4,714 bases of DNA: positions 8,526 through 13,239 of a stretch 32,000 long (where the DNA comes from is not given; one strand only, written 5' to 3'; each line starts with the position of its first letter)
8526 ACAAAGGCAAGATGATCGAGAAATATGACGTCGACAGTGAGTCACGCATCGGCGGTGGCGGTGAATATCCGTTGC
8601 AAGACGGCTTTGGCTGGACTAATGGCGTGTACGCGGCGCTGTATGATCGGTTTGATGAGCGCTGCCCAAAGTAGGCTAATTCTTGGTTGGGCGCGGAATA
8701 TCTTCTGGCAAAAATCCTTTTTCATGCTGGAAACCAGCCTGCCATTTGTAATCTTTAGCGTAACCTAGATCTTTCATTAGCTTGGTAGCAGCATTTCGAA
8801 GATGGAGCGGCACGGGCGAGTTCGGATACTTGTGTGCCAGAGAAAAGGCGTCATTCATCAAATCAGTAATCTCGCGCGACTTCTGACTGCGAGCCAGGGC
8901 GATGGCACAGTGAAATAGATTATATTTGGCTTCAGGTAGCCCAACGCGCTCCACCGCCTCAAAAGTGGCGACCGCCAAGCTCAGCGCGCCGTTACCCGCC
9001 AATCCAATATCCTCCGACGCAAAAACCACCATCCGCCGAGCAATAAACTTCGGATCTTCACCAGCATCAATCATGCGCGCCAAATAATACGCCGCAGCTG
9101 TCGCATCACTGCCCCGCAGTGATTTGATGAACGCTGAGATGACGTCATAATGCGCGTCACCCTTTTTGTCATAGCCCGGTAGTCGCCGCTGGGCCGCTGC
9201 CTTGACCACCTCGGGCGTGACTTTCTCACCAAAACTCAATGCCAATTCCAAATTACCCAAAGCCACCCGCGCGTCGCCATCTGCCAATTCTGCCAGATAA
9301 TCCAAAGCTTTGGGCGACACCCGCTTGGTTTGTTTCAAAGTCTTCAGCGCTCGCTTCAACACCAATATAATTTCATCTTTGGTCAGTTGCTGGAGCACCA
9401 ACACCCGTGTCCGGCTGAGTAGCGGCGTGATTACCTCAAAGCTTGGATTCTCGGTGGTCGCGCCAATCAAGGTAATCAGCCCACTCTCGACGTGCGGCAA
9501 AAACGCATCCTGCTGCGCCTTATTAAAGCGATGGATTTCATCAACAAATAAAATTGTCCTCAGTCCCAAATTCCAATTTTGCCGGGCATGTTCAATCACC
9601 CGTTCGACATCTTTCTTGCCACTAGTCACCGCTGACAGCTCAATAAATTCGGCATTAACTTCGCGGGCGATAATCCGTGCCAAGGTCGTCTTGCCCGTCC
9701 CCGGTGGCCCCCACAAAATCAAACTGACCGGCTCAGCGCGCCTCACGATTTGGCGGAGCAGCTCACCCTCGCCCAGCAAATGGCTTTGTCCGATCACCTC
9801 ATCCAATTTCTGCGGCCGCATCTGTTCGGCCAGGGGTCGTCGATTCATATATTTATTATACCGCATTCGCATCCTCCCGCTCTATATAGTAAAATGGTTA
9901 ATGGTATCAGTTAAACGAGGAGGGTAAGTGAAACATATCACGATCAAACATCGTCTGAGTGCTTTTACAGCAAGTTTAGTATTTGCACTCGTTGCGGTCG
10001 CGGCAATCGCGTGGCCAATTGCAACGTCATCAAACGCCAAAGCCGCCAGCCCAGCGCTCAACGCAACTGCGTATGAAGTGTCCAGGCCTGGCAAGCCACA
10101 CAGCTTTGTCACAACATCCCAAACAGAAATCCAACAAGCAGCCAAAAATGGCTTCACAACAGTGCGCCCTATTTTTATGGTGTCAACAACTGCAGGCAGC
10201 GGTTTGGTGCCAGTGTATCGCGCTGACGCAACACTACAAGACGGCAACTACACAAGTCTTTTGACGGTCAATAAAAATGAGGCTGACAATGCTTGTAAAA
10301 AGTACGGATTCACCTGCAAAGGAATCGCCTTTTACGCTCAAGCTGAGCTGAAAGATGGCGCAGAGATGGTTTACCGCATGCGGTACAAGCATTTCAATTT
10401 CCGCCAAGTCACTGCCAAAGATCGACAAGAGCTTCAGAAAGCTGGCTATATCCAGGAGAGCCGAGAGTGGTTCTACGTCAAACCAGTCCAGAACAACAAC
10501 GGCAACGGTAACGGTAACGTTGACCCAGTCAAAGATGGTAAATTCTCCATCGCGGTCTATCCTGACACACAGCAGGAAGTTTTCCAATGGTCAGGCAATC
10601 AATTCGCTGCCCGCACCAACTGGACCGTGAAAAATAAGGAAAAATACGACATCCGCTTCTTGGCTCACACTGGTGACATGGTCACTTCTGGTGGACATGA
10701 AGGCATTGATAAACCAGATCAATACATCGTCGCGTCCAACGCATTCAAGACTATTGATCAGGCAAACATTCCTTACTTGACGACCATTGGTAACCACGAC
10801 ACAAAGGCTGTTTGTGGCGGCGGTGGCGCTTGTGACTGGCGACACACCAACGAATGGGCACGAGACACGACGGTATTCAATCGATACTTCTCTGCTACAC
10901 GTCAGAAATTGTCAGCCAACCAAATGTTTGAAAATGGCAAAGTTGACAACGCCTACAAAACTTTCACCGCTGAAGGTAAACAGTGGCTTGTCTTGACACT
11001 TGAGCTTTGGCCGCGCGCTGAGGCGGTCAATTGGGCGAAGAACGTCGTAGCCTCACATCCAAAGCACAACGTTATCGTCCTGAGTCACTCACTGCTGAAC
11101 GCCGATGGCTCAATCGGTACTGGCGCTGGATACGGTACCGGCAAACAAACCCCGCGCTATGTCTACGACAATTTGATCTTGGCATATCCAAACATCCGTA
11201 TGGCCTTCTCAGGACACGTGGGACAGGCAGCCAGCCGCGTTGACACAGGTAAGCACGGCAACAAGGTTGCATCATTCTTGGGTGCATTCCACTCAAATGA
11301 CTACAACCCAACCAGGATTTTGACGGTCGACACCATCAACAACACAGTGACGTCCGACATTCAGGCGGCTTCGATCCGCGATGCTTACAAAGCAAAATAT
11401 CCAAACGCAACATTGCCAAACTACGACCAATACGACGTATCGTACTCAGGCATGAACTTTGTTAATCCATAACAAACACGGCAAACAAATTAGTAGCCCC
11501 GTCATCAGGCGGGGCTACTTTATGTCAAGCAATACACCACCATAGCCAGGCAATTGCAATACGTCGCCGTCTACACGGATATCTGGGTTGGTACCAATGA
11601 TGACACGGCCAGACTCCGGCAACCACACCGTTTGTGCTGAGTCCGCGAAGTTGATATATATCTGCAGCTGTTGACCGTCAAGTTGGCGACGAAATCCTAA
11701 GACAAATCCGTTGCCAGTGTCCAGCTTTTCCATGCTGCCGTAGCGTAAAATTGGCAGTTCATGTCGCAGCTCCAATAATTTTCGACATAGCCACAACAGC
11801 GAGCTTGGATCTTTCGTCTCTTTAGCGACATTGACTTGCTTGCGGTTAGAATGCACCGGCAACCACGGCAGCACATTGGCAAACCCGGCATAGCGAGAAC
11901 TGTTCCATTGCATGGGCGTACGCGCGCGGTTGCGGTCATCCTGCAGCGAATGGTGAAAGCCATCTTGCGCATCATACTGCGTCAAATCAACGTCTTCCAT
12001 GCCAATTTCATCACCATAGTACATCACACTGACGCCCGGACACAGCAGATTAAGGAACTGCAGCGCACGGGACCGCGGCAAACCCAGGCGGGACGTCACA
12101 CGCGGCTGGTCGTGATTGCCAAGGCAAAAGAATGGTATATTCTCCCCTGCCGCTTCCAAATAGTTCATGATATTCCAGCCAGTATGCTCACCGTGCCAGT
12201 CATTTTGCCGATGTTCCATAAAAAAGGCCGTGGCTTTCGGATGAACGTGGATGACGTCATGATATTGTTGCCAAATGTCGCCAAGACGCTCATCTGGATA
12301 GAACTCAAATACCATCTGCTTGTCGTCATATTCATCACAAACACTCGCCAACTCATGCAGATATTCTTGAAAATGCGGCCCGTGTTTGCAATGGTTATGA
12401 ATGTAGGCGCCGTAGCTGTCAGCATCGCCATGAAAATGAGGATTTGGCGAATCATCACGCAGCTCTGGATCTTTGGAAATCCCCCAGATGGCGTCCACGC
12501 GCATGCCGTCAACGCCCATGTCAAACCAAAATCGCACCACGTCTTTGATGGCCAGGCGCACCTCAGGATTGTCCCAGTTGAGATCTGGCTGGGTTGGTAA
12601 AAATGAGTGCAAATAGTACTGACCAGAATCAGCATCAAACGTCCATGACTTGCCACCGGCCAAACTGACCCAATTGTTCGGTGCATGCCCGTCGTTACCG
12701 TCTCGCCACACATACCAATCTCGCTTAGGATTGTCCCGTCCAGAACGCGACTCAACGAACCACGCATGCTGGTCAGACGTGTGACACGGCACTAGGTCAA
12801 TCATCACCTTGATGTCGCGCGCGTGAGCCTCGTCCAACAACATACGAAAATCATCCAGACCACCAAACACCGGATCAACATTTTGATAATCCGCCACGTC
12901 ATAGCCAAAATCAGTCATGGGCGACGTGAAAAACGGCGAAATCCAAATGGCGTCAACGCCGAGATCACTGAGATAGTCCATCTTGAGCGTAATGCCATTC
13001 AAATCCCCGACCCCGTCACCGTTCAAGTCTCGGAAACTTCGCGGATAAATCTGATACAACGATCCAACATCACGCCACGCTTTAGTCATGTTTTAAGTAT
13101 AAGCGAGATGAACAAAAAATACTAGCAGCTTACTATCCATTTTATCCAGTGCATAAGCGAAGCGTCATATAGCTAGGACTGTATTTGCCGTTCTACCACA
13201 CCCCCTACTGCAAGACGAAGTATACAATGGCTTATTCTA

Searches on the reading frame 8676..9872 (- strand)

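Call 61: search_protein_families(library=pfam, proteins=[window:8676-9872:-], max_evalue=0.00001)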
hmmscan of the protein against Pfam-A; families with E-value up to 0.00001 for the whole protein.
window:8676-9872:- (398 aa): 6 families
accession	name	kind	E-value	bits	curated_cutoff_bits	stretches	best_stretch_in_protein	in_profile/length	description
PF12002.13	MgsA_C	-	1.6e-45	155.5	27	1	254-385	1-135/167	MgsA AAA+ ATPase C terminal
PF16193.11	AAA_assoc_2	-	8.8e-23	80.8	34.3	1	184-253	6-81/81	AAA C-terminal domain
PF00004.35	AAA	-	5.4e-18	66.1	21.2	1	51-156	1-124/131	ATPase family associated with various cellular activities (AAA)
PF05496.18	RuvB_N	-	2.4e-16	60.3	27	1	18-135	1-115/159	Holliday junction DNA helicase RuvB P-loop domain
PF13191.12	AAA_16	-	2.5e-06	28.5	32.6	0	42-75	18-51/167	AAA ATPase domain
PF13401.12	AAA_22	-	1e-05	26.3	27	0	50-79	7-39/130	AAA domain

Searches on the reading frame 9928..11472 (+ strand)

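Call 61: search_protein_families(library=pfam, proteins=[window:9928-11472:+], max_evalue=0.00001)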
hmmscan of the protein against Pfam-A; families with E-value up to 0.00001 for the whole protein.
window:9928-11472:+ (514 aa): 2 families
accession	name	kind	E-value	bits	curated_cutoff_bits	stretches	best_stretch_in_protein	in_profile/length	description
PF18885.6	DUF5648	-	2.3e-12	47.7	25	1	49-182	3-132/134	Domain of unknown function (DUF5648)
PF00149.33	Metallophos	-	2.7e-10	41.4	21.5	1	208-431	3-188/191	Calcineurin-like phosphoesterase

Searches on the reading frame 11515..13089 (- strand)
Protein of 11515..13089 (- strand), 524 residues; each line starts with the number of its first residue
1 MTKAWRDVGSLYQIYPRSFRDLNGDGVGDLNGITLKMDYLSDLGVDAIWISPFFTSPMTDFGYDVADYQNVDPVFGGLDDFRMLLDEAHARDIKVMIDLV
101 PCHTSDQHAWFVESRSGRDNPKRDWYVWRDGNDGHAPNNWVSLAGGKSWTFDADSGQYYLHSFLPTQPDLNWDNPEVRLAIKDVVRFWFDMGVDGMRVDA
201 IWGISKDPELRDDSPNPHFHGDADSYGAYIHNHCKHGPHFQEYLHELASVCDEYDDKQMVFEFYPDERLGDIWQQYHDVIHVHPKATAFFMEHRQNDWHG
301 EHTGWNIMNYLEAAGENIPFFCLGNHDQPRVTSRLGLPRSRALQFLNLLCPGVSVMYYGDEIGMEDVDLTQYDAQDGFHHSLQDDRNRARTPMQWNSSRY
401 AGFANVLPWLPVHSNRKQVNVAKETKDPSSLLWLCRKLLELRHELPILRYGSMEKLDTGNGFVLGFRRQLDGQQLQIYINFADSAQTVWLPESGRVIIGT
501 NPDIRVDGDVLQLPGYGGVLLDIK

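Call 61: search_protein_families(library=pfam, proteins=[window:11515-13089:-], max_evalue=0.00001)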
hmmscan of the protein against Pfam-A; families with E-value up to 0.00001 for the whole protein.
window:11515-13089:- (524 aa): 2 families
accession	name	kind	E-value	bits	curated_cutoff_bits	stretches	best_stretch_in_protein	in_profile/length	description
PF00128.31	Alpha-amylase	-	2.2e-120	403.4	22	1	13-451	1-446/446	Alpha amylase, catalytic domain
PF11941.14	DUF3459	-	1.8e-07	31.9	22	1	435-518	2-87/90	Domain of unknown function (DUF3459)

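Call 70: find_related_loci(query=window:11515-13089:-, collection=metagenome_contigs, flank=10000)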
Query window:11515-13089:- (524 aa) in metagenome_contigs; peptide patterns used: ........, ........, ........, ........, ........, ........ (x = any residue, [..] = any of these).
600 stretches matched a pattern (row limit reached: there are more); 573 encode a relative of the query (tblastn E <= 1e-3); the best 80 are kept; 80 distinct loci.
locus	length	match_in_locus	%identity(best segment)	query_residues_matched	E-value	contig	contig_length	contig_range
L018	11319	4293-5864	96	1-524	0e+0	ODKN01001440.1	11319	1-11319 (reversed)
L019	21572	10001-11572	96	1-524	0e+0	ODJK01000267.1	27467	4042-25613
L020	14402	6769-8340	96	1-524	0e+0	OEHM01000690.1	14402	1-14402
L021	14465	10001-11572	95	1-524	0e+0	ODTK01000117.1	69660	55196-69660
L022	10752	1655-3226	95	1-524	0e+0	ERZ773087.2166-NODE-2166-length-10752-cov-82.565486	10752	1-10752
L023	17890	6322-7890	95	1-523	0e+0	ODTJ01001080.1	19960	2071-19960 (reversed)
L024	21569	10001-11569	96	1-523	0e+0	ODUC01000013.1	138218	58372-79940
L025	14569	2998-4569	96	1-524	0e+0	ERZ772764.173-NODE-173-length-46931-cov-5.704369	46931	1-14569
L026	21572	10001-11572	97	1-524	0e+0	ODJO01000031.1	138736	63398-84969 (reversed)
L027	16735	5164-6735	96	1-524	0e+0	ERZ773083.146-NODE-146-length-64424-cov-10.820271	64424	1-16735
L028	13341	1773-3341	74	1-521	0e+0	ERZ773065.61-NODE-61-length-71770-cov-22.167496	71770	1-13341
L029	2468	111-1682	71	3-521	0e+0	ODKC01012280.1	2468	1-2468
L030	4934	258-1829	70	3-521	0e+0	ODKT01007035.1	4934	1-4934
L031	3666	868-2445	68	1-519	0e+0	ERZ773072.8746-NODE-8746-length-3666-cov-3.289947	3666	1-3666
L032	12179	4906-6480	68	2-521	0e+0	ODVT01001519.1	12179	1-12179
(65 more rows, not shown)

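Call 76: search_protein_families(library=padloc, alignment_id=A4, max_evalue=0.00001)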
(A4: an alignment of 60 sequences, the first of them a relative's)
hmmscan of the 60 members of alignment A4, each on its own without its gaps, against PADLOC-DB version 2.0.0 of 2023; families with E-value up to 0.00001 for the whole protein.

A. member 1, L054:2891-3175:+ (95 aa): 0 families

B. families by the number of members that match (of 60 scanned): 259 families (the first 25 are shown)
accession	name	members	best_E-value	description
PDLC04134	mad2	3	1.2e-14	mads_2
PDLC03216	MTase_II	2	8.8e-165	Type II methyltransferase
PDLC03738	oMTase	2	5.3e-158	orphan methyltransferase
PDLC03376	MTase_II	2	9.3e-91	Type II methyltransferase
PDLC03371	MTase_II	2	2.1e-86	Type II methyltransferase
PDLC03563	REase_II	2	6.2e-82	Type II restriction enzyme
PDLC03302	MTase_II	2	5.8e-50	Type II methyltransferase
PDLC03299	MTase_II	2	7.7e-47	Type II methyltransferase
PDLC03351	MTase_II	2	3.7e-41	Type II methyltransferase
PDLC03387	MTase_II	2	2.3e-37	Type II methyltransferase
PDLC03339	MTase_II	2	1.7e-36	Type II methyltransferase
PDLC03353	MTase_II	2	1.5e-35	Type II methyltransferase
PDLC03279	MTase_II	2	9.1e-34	Type II methyltransferase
PDLC03300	MTase_II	2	2e-31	Type II methyltransferase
PDLC03350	MTase_II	2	3.7e-29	Type II methyltransferase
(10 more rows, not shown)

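Call 77: search_protein_families(library=pfam, alignment_id=A4, max_evalue=0.00001)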
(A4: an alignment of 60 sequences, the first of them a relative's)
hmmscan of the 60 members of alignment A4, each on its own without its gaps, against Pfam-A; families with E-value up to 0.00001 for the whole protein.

A. member 1, L054:2891-3175:+ (95 aa): 1 family
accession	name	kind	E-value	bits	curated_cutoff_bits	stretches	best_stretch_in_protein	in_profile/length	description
PF02583.22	Trns_repr_metal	-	8.2e-20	71.4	22.8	1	7-86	2-75/78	Metal-sensitive transcriptional repressor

B. families by the number of members that match (of 60 scanned): 33 families (the first 25 are shown)
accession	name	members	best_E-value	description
PF09561.16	RE_HpaII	2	2.4e-98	HpaII restriction endonuclease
PF01555.25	N6_N4_Mtase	2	2.4e-67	DNA methylase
PF14022.11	DUF4238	2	3.3e-34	Protein of unknown function (DUF4238)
PF01381.28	HTH_3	2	1.1e-12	Helix-turn-helix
PF04556.18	DpnII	1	3.9e-93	DpnII restriction endonuclease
PF00145.23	DNA_methylase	1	3.7e-85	C-5 cytosine-specific DNA methylase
PF03747.19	ADP_ribosyl_GH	1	3.3e-62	ADP-ribosylglycohydrolase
PF02086.21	MethyltransfD12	1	6.6e-61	D12 class N6 adenine-specific DNA methyltransferase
PF14350.11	Beta_protein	1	1.1e-49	Beta protein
PF00128.31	Alpha-amylase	1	1.1e-34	Alpha amylase, catalytic domain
PF14342.11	DUF4396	1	9.6e-34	Domain of unknown function (DUF4396)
PF00239.26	Resolvase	1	3.2e-20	Resolvase, N terminal domain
PF00078.32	RVT_1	1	3.7e-20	Reverse transcriptase (RNA-dependent DNA polymerase)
PF02583.22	Trns_repr_metal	1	8.2e-20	Metal-sensitive transcriptional repressor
PF18755.6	RAMA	1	5.2e-18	Restriction Enzyme Adenine Methylase Associated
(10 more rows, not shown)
